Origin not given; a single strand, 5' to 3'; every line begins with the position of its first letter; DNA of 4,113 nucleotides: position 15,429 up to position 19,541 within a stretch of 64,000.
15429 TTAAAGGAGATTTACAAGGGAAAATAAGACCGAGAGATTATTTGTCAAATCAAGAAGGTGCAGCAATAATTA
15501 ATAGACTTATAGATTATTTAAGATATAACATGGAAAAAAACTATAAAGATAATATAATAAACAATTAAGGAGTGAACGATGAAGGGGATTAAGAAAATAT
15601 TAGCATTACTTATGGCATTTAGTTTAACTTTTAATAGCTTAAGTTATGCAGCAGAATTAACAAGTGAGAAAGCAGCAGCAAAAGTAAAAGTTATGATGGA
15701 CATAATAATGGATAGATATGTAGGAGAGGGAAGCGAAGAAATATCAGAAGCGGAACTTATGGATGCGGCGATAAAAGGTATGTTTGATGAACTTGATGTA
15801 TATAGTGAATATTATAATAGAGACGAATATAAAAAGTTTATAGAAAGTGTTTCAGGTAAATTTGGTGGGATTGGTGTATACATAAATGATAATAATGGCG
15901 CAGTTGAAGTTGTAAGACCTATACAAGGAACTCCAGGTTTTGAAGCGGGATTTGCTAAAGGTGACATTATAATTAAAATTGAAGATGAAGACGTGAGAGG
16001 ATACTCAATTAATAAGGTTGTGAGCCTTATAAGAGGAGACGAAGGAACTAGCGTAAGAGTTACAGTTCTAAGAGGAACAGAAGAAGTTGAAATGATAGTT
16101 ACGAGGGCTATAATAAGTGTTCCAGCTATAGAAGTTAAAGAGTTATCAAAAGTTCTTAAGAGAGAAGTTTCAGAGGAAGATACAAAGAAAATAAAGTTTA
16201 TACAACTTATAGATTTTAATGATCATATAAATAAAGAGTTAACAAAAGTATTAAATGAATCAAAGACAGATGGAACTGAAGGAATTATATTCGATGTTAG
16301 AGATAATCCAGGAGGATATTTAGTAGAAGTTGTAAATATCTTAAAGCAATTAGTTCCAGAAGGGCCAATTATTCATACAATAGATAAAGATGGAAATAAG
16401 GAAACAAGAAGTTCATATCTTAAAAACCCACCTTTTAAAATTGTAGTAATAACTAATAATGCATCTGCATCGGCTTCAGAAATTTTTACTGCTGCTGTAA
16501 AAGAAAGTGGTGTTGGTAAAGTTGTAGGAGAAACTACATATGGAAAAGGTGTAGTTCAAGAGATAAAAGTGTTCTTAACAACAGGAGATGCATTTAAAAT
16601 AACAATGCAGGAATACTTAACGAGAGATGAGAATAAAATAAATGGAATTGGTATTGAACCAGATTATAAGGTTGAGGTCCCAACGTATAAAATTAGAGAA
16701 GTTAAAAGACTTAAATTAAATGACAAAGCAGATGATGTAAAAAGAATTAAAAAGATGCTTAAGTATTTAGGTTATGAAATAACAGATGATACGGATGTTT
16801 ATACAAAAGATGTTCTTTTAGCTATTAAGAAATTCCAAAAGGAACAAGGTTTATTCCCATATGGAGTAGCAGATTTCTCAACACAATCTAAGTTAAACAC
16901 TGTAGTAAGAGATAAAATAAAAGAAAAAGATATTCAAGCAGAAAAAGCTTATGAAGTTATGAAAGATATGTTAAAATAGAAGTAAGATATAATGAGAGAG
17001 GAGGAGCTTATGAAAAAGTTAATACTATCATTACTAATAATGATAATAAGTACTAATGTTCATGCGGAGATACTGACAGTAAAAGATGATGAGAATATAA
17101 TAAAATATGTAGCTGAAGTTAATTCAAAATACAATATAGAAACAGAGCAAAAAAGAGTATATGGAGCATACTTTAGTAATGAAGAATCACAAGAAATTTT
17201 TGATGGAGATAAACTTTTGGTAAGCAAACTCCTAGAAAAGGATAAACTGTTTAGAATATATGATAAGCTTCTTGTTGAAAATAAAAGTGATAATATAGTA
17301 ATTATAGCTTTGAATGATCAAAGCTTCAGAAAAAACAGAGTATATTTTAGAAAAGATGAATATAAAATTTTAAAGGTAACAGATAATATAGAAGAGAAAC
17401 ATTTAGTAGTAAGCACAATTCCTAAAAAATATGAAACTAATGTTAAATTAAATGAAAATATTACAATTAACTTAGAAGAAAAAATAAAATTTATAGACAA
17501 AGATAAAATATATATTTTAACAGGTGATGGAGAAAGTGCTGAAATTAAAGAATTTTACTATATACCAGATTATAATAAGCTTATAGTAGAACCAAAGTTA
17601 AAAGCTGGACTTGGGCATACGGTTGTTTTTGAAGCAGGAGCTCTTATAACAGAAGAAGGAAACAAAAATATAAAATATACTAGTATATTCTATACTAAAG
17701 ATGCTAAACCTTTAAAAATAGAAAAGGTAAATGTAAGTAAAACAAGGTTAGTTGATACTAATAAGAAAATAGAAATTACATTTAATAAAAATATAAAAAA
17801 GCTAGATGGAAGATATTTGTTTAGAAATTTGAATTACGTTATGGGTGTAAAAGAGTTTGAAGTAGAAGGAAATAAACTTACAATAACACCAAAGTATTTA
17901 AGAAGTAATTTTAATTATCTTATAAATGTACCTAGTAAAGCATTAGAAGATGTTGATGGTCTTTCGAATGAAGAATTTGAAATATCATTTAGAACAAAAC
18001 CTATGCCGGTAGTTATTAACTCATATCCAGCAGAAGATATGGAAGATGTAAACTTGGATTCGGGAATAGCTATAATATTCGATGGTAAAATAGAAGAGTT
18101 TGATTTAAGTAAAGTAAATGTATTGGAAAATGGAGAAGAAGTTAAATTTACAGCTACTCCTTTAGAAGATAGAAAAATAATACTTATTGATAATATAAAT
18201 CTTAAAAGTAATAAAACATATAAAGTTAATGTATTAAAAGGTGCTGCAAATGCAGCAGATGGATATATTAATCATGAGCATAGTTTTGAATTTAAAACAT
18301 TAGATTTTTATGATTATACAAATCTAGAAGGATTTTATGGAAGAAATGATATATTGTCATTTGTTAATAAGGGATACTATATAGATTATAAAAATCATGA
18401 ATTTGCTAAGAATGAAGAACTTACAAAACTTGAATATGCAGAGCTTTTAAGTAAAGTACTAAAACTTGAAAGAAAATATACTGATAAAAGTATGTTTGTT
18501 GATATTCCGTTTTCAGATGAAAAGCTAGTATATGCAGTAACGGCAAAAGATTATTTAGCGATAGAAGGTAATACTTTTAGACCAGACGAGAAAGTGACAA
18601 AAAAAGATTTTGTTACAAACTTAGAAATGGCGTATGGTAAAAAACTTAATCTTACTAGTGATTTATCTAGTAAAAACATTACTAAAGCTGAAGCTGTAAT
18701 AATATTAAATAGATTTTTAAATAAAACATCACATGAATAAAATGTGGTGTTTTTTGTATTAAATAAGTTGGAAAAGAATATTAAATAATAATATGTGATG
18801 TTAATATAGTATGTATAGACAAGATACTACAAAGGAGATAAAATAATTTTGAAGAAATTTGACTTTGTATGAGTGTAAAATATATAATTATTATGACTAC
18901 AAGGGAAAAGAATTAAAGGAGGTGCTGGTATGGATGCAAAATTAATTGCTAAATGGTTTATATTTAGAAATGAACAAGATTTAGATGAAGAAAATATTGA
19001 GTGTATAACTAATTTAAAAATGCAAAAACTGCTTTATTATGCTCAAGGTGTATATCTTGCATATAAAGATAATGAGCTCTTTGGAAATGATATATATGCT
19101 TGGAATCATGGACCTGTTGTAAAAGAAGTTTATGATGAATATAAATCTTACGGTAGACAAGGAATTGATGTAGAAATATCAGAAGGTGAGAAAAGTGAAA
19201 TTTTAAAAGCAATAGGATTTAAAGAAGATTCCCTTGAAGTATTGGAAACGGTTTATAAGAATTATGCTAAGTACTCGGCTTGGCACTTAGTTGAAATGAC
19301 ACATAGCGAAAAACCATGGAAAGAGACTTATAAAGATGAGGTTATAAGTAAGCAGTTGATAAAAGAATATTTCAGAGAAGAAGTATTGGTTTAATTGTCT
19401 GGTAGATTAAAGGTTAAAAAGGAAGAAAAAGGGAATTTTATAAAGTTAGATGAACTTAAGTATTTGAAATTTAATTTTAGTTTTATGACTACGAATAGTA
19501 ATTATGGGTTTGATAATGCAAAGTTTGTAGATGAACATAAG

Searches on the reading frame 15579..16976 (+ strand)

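Call 47: search_protein_families(library=pfam, proteins=[window:15579-16976:+], max_evalue=0.00001)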
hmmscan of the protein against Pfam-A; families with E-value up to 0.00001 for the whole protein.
window:15579-16976:+ (466 aa): 5 families
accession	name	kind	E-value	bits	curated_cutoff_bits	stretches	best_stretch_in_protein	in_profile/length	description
PF03572.23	Peptidase_S41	-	7.2e-42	143.2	24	1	205-365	2-165/165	Peptidase family S41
PF17820.7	PDZ_6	-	3.6e-10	39.9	27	1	111-165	2-54/54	PDZ domain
PF13180.12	PDZ_2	-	2.5e-09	37.7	27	1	96-172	1-76/80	PDZ domain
PF01471.23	PG_binding_1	-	9e-08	32.6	23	1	384-439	2-57/57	Putative peptidoglycan binding domain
PF22694.1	CtpB_N-like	-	2.9e-06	28.1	27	0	29-81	34-83/85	Activating protease CtpB N-terminal domain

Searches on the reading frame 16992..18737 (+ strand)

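Call 47: search_protein_families(library=pfam, proteins=[window:16992-18737:+], max_evalue=0.00001)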
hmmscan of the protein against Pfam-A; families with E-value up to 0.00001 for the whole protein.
window:16992-18737:+ (582 aa): 1 family
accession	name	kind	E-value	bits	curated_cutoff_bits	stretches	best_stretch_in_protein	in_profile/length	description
PF13205.12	Big_5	-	4.9e-23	82.3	23.6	1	339-436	5-105/105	Bacterial Ig-like domain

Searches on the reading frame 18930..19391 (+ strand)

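Call 47: search_protein_families(library=pfam, proteins=[window:18930-19391:+], max_evalue=0.00001)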
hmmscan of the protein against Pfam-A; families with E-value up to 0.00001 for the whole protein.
window:18930-19391:+ (154 aa): 1 family
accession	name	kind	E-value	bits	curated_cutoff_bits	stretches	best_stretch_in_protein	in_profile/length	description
PF13274.11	SocA_Panacea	-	1e-24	88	25.7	1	32-131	2-113/113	Antitoxin SocA-like, Panacea domain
